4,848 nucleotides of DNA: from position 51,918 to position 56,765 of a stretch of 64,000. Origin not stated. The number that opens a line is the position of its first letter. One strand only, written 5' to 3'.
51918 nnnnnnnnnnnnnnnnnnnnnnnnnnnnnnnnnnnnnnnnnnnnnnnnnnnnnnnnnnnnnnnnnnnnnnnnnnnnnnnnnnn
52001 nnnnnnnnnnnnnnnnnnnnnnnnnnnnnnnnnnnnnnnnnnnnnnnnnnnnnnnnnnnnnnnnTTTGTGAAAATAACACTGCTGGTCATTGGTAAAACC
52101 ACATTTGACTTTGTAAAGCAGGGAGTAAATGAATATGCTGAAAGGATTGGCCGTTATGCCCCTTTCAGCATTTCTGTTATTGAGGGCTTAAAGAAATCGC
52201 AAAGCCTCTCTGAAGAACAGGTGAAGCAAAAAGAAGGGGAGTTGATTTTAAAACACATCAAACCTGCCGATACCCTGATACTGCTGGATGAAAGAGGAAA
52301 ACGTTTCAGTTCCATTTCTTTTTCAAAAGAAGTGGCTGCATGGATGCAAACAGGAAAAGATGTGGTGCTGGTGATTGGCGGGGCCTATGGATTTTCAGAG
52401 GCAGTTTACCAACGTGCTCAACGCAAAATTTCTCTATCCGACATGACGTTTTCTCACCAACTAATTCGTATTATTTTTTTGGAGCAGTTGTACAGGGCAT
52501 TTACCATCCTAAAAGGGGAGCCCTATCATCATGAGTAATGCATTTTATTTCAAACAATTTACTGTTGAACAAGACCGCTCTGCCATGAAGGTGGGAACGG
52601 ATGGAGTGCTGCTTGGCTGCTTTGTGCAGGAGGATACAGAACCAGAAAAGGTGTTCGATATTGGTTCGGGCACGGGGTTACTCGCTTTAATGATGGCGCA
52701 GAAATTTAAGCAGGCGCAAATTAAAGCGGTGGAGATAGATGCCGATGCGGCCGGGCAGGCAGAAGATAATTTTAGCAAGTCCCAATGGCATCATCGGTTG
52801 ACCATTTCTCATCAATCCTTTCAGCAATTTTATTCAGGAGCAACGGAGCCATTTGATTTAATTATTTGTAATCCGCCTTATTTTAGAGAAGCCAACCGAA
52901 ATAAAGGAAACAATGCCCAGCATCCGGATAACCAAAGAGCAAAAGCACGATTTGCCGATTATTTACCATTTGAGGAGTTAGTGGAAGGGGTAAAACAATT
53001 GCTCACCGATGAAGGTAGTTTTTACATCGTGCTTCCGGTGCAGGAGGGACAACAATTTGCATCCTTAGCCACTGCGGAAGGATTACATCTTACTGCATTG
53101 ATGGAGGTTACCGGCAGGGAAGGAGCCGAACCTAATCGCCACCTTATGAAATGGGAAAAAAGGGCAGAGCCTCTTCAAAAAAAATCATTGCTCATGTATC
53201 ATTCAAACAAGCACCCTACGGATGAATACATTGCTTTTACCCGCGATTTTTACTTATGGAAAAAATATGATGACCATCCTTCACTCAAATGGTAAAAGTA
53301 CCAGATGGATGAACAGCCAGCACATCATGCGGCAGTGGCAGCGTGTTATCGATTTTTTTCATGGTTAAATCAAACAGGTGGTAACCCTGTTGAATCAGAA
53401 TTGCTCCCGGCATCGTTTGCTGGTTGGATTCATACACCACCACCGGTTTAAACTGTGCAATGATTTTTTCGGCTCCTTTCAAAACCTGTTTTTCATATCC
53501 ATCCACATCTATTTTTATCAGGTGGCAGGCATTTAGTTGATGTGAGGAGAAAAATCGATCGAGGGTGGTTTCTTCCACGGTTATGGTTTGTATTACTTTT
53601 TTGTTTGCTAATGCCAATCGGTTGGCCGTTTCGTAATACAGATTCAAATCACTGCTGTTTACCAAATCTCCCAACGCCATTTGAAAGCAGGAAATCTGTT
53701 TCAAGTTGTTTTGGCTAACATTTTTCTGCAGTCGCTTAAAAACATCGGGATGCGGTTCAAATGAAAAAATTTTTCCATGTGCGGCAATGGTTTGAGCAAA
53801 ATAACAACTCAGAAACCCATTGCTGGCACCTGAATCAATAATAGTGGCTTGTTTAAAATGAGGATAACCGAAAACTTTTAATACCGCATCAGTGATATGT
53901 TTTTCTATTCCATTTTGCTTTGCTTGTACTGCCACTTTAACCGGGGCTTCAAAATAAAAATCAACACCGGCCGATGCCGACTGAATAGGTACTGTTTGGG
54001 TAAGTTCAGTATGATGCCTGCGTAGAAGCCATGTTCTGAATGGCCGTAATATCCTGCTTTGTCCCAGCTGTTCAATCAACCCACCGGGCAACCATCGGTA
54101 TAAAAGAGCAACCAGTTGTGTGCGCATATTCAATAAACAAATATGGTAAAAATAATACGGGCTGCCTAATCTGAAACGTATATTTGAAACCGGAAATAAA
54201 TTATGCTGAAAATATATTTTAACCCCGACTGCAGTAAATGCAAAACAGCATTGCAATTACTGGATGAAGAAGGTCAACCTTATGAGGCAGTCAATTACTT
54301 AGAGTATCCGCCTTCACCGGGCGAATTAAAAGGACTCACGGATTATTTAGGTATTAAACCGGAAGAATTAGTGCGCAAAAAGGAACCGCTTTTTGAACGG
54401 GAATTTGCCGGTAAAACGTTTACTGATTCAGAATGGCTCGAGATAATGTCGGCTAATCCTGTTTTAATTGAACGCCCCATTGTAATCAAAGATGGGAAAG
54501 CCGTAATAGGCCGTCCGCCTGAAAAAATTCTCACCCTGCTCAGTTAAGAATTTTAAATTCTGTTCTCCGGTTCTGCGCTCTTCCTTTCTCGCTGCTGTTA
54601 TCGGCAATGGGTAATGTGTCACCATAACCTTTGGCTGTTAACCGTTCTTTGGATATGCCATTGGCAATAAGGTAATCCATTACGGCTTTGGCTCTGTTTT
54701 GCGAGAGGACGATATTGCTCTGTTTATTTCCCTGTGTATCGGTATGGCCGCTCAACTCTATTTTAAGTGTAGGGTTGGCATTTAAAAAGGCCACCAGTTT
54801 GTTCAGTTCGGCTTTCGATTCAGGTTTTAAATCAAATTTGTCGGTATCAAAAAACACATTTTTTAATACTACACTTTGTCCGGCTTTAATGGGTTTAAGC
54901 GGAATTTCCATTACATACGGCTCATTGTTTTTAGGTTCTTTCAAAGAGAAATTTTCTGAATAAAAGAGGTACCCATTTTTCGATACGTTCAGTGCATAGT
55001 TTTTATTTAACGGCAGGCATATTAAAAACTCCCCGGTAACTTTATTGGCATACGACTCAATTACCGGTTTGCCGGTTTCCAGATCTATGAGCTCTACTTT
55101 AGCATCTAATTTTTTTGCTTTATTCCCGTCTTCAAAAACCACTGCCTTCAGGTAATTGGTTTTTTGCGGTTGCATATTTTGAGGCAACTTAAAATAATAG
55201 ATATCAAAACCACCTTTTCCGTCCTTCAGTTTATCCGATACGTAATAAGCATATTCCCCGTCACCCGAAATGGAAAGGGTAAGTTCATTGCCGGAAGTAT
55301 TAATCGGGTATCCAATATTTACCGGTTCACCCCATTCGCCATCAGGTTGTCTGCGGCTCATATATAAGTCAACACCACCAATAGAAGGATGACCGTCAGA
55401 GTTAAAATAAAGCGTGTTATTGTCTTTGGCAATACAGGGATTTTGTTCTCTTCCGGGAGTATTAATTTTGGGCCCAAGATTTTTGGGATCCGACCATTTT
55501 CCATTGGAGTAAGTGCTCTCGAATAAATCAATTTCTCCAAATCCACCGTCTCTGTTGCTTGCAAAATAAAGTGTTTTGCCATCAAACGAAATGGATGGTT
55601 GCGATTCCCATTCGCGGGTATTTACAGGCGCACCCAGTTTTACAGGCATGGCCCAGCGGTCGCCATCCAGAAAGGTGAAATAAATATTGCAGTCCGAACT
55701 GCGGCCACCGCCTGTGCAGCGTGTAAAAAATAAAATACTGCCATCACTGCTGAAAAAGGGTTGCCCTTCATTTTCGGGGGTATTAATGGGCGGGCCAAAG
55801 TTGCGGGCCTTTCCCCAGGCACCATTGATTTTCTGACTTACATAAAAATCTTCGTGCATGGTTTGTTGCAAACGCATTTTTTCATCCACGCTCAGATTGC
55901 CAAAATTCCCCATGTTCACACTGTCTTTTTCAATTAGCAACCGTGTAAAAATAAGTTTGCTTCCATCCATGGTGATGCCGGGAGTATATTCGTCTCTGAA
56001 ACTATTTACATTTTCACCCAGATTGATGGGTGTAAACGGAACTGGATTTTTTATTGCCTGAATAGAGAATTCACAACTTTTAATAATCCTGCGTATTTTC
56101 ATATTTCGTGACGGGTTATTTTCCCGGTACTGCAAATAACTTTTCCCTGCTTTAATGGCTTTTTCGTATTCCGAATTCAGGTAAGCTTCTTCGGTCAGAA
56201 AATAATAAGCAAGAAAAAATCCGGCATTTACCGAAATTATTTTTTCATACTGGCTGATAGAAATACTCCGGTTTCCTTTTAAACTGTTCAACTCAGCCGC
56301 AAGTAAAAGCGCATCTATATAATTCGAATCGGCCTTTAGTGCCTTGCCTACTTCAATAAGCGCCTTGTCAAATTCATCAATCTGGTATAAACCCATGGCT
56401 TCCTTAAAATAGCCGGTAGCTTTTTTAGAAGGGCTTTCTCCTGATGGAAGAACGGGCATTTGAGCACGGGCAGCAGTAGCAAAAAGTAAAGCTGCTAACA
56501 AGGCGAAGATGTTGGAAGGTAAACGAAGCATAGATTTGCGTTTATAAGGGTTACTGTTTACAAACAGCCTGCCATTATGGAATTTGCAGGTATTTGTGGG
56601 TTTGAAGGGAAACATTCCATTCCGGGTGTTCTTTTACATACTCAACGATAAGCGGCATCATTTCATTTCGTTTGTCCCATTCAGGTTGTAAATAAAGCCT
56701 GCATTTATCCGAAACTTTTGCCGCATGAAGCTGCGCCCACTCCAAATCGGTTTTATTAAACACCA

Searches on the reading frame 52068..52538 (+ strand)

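Call 19: search_protein_families(library=pfam, proteins=[window:52068-52538:+], max_evalue=0.001)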
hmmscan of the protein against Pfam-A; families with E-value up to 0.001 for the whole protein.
window:52068-52538:+ (156 aa): 1 family
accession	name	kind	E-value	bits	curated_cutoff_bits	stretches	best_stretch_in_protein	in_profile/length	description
PF02590.22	SPOUT_MTase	-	3e-56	190.1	27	1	1-154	1-154/154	Predicted SPOUT methyltransferase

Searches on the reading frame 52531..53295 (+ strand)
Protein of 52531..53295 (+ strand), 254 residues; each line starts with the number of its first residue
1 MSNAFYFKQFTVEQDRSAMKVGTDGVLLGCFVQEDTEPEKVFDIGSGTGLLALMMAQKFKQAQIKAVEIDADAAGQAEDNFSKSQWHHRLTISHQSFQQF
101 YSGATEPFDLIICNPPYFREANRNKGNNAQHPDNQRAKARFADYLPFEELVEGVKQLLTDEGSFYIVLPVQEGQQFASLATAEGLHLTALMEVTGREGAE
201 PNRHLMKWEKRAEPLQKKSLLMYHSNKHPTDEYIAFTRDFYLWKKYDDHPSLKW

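Call 19: search_protein_families(library=pfam, proteins=[window:52531-53295:+], max_evalue=0.001)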
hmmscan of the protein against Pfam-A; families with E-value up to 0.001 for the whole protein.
window:52531-53295:+ (254 aa): 15 families
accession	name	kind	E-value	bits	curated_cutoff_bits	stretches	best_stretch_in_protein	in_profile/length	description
PF05175.20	MTS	-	6.8e-16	58.8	23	1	26-121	22-112/170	Methyltransferase small domain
PF13649.12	Methyltransf_25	-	4.9e-09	37.2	27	1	41-114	1-71/97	Methyltransferase domain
PF06325.19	PrmA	-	7.5e-09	35.9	22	1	35-114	159-233/296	Ribosomal protein L11 methyltransferase (PrmA)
PF13847.12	Methyltransf_31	-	3.1e-08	33.9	27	1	39-179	5-122/145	Methyltransferase domain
PF08242.18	Methyltransf_12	-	7e-07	30.3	30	1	43-114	2-72/98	Methyltransferase domain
PF01170.24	UPF0020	-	1.5e-06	28.5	22.3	1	53-128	68-142/197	RMKL-like, methyltransferase domain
PF07669.17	Eco57I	-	3.6e-06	27.6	25.3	1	68-169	38-135/171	Eco57I restriction-modification methylase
PF01596.23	Methyltransf_3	-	8.5e-06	25.6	22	1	8-111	15-124/204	O-methyltransferase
PF13489.12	Methyltransf_23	-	2.9e-05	24.3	27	1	34-114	19-88/164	Methyltransferase domain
PF08241.18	Methyltransf_11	-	0.00013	22.9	21.2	1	43-114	2-67/95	Methyltransferase domain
PF05971.18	Methyltransf_10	-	0.00013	21.9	23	1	38-139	103-209/299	RNA methyltransferase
PF13578.12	Methyltransf_24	-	0.00063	21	26.3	0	44-113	3-74/105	Methyltransferase domain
PF01135.25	PCMT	-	0.00064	20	20.3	0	38-112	74-147/210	Protein-L-isoaspartate(D-aspartate) O-methyltransferase (PCMT)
PF13679.12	Methyltransf_32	-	0.00075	19.9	27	1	33-102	21-94/143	Methyltransferase domain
PF03602.21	Cons_hypoth95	-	0.00075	19.7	24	0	33-121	37-127/182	Conserved hypothetical protein 95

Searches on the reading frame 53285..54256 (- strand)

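Call 19: search_protein_families(library=pfam, proteins=[window:53285-54256:-], max_evalue=0.001)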
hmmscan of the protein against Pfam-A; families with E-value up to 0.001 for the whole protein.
window:53285-54256:- (323 aa): 2 families
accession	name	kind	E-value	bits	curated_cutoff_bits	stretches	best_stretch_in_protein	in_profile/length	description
PF05050.19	Methyltransf_21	-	1.7e-20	74.3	22.7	1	141-280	1-151/173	Methyltransferase FkbM domain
PF05575.17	V_cholerae_RfbT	-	8.1e-05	22.5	27.9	1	135-281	78-229/286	Vibrio cholerae RfbT protein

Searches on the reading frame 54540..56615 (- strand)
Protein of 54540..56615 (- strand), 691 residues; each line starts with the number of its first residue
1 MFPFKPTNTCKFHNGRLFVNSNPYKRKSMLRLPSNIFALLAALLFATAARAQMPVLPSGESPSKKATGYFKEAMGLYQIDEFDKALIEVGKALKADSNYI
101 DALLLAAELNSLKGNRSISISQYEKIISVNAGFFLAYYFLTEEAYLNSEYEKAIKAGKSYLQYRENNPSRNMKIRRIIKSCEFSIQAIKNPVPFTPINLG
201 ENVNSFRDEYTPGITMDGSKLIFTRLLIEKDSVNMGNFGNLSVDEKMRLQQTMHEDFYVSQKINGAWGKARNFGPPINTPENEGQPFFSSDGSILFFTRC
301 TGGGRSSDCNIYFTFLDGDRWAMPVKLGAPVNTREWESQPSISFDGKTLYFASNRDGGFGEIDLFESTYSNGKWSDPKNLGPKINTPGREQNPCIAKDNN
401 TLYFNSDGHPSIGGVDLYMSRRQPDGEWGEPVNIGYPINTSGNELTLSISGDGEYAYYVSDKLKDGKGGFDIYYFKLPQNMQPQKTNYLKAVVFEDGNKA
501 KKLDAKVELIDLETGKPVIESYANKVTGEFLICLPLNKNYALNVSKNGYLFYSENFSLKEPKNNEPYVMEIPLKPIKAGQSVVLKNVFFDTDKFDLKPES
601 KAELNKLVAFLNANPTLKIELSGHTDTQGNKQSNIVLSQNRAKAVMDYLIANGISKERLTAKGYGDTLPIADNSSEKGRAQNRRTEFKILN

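Call 19: search_protein_families(library=pfam, proteins=[window:54540-56615:-], max_evalue=0.001)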
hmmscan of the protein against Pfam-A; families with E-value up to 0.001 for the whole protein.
window:54540-56615:- (691 aa): 3 families
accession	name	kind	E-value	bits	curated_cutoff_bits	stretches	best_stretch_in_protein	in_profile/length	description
PF07676.18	PD40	-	4.6e-30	103.3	20.9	3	328-359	2-34/38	WD40-like Beta Propeller Repeat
PF00691.25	OmpA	-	9.1e-25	87.3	27.2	1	588-683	1-98/98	OmpA family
PF05359.17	DUF748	-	7.1e-05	21.5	50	0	583-630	877-924/1037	Domain of Unknown Function (DUF748)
